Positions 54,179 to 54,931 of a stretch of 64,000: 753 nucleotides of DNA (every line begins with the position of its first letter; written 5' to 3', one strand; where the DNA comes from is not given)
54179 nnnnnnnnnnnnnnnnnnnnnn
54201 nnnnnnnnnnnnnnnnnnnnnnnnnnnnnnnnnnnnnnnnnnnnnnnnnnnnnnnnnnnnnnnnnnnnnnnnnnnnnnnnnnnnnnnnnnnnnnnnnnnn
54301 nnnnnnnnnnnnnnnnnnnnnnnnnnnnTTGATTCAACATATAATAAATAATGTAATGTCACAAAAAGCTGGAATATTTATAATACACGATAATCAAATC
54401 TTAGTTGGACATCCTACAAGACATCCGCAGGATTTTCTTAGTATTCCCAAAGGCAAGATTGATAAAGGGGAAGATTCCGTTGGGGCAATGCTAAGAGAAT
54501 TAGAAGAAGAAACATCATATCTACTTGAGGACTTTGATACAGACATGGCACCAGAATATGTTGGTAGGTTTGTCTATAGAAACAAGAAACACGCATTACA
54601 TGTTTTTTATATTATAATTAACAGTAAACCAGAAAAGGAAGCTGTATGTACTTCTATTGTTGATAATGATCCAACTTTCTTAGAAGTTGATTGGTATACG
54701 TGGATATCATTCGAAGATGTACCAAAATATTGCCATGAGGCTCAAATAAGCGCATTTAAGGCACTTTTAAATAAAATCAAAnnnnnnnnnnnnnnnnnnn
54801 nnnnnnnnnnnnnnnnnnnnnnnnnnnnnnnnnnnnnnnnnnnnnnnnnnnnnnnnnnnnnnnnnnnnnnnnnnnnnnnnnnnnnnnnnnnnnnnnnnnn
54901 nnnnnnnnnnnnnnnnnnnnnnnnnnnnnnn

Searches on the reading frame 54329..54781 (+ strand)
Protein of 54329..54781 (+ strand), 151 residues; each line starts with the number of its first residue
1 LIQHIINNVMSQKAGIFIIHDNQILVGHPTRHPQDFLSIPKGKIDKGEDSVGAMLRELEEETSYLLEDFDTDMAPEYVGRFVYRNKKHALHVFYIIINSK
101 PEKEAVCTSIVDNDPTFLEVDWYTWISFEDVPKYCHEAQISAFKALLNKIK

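Call 16: search_protein_families(library=pfam, proteins=[window:54329-54781:+], max_evalue=0.01)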
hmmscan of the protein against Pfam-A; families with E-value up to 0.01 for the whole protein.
window:54329-54781:+ (151 aa): 1 family
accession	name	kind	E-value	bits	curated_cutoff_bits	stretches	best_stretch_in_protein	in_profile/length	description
PF00293.34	NUDIX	-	8.6e-13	48.9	21.1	1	14-134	6-121/134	NUDIX domain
